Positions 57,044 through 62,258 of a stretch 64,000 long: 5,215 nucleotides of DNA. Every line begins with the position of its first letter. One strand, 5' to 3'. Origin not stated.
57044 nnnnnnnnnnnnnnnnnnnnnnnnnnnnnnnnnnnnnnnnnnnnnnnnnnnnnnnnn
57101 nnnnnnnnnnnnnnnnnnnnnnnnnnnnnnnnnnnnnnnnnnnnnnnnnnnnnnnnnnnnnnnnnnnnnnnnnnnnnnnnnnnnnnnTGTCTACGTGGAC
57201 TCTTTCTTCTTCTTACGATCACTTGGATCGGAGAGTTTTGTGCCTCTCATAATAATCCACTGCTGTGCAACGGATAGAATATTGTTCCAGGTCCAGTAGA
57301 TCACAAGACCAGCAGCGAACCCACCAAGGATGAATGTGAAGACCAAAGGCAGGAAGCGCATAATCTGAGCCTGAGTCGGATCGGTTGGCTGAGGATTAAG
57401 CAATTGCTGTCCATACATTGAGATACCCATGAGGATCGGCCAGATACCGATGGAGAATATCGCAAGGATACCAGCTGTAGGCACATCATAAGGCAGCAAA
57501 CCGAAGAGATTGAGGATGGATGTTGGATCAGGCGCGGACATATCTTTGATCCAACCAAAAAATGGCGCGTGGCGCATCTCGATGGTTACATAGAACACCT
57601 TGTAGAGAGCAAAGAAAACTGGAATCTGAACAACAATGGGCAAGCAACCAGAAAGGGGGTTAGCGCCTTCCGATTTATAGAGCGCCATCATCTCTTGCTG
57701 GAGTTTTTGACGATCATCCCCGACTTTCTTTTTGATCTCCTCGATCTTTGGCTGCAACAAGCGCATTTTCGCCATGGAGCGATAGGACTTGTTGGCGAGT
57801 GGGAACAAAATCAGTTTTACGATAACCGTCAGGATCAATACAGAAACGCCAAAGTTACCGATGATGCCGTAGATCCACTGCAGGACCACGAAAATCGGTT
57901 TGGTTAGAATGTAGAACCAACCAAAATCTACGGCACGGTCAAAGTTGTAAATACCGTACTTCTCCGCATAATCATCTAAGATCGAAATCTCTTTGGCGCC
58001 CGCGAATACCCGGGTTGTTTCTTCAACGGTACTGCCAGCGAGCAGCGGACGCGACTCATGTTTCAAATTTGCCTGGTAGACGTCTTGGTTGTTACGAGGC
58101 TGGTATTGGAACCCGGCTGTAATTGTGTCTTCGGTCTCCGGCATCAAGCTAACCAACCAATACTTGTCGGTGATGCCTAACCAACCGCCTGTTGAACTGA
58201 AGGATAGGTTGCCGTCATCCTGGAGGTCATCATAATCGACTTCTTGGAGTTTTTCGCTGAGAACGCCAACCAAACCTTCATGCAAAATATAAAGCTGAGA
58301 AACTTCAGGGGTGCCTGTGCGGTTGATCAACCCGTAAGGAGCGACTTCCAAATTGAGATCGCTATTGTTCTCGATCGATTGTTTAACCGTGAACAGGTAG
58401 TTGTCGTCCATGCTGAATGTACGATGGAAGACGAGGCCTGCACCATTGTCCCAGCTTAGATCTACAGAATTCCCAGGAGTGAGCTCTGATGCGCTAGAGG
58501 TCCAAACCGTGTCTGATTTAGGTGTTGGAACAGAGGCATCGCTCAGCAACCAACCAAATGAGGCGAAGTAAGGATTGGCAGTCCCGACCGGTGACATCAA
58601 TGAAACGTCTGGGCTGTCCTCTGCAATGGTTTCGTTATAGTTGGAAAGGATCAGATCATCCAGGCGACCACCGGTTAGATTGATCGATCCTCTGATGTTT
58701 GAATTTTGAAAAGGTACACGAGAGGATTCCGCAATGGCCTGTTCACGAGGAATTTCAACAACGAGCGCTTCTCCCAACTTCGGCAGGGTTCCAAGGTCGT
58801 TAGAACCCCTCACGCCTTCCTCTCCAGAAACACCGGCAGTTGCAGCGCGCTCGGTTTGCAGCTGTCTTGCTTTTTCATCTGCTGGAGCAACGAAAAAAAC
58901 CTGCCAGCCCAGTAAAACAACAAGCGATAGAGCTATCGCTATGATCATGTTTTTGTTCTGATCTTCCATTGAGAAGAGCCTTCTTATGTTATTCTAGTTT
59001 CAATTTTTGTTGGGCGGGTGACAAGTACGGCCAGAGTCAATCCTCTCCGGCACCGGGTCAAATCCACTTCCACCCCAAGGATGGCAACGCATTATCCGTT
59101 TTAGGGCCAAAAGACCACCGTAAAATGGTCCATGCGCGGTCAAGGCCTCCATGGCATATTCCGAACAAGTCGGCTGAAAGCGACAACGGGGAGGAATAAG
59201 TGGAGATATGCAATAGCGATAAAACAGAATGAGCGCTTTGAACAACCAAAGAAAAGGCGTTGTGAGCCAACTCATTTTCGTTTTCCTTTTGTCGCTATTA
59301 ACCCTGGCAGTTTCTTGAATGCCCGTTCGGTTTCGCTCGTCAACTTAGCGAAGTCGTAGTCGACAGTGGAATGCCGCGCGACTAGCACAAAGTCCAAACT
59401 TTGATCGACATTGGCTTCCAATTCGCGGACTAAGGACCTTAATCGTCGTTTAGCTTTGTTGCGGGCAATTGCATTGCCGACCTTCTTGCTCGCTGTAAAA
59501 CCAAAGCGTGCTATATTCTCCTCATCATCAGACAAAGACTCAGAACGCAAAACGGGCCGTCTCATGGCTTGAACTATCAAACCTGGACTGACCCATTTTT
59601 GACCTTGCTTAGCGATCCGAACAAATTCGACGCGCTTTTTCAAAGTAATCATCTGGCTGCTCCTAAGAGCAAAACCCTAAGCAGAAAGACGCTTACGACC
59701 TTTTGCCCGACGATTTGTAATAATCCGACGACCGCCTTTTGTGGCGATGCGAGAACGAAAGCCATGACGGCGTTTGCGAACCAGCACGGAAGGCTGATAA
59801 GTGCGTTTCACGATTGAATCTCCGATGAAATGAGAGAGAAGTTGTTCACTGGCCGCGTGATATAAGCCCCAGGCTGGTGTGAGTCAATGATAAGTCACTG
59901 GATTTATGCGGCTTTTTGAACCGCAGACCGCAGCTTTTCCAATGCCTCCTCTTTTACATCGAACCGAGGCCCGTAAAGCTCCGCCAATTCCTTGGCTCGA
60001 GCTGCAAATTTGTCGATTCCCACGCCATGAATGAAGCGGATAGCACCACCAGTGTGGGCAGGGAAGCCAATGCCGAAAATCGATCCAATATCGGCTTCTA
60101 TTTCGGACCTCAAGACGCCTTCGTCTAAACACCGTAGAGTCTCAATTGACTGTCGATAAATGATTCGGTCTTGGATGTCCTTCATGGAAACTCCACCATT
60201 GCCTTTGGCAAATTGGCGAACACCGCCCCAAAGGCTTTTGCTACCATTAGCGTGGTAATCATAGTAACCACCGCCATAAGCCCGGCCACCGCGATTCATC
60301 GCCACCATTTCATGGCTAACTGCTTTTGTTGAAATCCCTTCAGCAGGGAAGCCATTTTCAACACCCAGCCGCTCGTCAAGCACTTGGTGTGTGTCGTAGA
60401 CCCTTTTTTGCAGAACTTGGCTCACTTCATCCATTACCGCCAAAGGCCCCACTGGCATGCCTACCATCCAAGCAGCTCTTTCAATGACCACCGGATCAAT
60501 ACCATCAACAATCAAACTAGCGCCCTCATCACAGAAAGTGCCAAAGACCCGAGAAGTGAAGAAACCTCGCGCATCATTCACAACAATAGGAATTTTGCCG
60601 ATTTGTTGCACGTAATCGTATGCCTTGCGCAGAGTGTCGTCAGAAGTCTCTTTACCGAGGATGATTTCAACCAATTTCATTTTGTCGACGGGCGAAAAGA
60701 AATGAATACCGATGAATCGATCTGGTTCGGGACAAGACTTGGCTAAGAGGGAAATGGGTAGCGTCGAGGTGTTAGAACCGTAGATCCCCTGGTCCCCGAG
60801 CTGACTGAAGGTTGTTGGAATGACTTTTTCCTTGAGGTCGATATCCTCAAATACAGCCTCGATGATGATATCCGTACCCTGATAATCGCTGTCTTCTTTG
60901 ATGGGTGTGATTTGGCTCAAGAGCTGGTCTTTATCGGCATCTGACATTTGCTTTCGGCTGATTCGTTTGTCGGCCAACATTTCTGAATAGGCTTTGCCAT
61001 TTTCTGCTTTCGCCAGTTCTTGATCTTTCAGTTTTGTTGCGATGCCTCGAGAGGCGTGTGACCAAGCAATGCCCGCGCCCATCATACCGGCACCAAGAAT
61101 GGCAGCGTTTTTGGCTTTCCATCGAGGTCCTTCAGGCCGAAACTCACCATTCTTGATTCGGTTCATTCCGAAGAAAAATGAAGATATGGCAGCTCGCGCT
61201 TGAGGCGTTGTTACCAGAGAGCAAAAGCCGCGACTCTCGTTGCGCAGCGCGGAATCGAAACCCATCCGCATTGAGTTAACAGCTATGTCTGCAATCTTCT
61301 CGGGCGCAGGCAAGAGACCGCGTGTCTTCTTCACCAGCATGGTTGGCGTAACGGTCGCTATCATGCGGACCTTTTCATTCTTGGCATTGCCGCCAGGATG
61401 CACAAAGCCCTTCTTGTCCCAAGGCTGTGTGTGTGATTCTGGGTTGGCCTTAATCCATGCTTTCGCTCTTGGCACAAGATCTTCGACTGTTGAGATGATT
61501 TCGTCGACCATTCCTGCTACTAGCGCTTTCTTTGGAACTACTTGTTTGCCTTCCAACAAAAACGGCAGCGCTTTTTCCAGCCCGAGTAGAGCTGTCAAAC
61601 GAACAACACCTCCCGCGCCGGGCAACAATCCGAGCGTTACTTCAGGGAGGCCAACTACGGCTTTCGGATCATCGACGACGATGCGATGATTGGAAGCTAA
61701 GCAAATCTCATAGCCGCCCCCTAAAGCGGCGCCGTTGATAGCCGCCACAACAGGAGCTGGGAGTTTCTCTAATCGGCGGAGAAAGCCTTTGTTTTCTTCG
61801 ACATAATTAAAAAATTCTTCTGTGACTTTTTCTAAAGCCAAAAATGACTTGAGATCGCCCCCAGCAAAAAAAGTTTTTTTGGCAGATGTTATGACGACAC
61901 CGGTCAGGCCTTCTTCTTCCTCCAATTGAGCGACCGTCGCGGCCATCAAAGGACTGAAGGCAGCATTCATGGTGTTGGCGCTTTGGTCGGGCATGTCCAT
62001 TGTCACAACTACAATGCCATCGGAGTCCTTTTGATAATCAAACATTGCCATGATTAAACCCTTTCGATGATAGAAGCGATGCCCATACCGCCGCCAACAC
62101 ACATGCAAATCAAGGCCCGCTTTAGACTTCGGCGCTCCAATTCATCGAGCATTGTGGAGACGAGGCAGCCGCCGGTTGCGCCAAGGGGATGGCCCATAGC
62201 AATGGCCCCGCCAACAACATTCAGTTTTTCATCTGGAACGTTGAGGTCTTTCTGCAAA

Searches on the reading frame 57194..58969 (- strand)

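Call 56: search_protein_families(library=ncbifam, proteins=[window:57194-58969:-], max_evalue=1e-10)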
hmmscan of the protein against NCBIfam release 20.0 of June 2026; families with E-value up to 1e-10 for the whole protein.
window:57194-58969:- (592 aa): 20 families
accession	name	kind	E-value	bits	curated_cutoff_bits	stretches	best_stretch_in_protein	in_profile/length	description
NF002353.0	PRK01318.1-4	equivalog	7.2e-243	807.6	365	1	2-581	2-580/596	membrane protein insertase YidC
NF002352.0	PRK01318.1-3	equivalog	2.1e-120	403.5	447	2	7-488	5-487/562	membrane protein insertase YidC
NF002351.0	PRK01318.1-1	equivalog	1.7e-93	314.2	740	2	83-488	59-468/545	membrane protein insertase YidC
NF002357.0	PRK01318.2-4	equivalog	1.2e-87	294.9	479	2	281-488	248-450/532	membrane protein insertase YidC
TIGR03593.1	yidC_nterm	equivalog_domain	7e-86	289.1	58.25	1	5-371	1-363/363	membrane protein insertase YidC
TIGR03592.1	yidC_oxa1_cterm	subfamily_domain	9.5e-69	231.3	84.3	1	372-575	1-191/191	membrane protein insertase YidC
NF002354.0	PRK01318.2-1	equivalog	2.3e-64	217.8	1094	2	346-489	326-469/548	membrane protein insertase YidC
NF002356.0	PRK01318.2-3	equivalog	2.1e-62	211.4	460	1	261-583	256-584/627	membrane protein insertase YidC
NF002355.0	PRK01318.2-2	equivalog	1e-59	202.6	891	1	248-578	267-598/602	membrane protein insertase YidC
NF002358.0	PRK01318.2-5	equivalog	8.5e-47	160.1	605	1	183-574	159-536/545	membrane protein insertase YidC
NF002359.0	PRK01318.2-6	equivalog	1.7e-43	148.9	600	1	297-573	307-577/624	membrane protein insertase YidC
NF002168.0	PRK01001.1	equivalog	6.9e-43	147.1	670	1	350-575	549-776/795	membrane protein insertase YidC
NF002350.0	PRK01315.1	equivalog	5.9e-36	124.2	282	1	373-464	42-133/329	membrane protein insertase YidC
NF002734.0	PRK02654.1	equivalog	1e-32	113.5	324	1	348-457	2-114/384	membrane protein insertase YidC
NF002803.0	PRK02944.1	equivalog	7.4e-32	110.7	377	1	354-488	39-176/255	YidC family membrane integrase SpoIIIJ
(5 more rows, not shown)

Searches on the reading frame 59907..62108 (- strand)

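Call 56: search_protein_families(library=ncbifam, proteins=[window:59907-62108:-], max_evalue=1e-10)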
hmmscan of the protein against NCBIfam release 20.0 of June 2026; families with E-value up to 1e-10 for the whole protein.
window:59907-62108:- (734 aa): 68 families (the best 25 are shown)
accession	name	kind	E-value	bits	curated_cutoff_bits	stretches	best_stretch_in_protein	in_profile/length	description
NF008363.0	PRK11154.1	equivalog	1.1e-153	513.1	869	1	22-723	6-696/708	fatty acid oxidation complex subunit alpha FadJ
NF008727.0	PRK11730.1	equivalog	1.3e-138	463.5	870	1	27-725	12-706/717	fatty acid oxidation complex subunit alpha FadB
TIGR02440.1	FadJ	equivalog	9e-138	460.5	968.45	1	23-719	2-685/699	fatty acid oxidation complex subunit alpha FadJ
TIGR02441.1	fa_ox_alpha_mit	equivalog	1.8e-129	433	964.65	1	28-718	19-721/737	fatty acid oxidation complex subunit alpha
TIGR02437.1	FadB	equivalog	1.4e-117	393.9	933.55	1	29-723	14-704/714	fatty acid oxidation complex subunit alpha FadB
NF004474.0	PRK05808.1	subfamily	4.7e-48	163.9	408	1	333-618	4-282/283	3-hydroxybutyryl-CoA dehydrogenase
NF006722.0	PRK09260.1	equivalog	1.6e-47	162.2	429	1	334-623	4-286/289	3-hydroxyacyl-CoA dehydrogenase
NF006124.0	PRK08268.1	subfamily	1.9e-46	159.1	508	1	332-623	7-292/507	3-hydroxyacyl-CoA dehydrogenase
NF052272.1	Staph_FadB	exception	5.1e-44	150.6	999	2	333-525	4-199/752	3-hydroxyacyl-CoA dehydrogenase/crotonase FadB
NF005715.0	PRK07530.1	equivalog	9.7e-39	133.5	420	1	333-619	5-284/292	3-hydroxybutyryl-CoA dehydrogenase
NF004699.0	PRK06035.1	equivalog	2.3e-37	128.7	500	1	333-563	4-239/294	3-hydroxyacyl-CoA dehydrogenase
NF006143.0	PRK08293.1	equivalog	8.6e-36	123.7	312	1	332-619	4-288/291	3-hydroxyacyl-CoA dehydrogenase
TIGR02279.1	PaaC-3OHAcCoADH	equivalog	7.3e-35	120.8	669.4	1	333-624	6-291/503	3-hydroxyacyl-CoA dehydrogenase PaaH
NF005875.0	PRK07819.1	subfamily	4.4e-33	114.9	319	1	334-618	7-286/287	3-hydroxybutyryl-CoA dehydrogenase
NF005803.0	PRK07658.1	equivalog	5.2e-33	114.5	313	1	29-217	9-191/257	enoyl-CoA hydratase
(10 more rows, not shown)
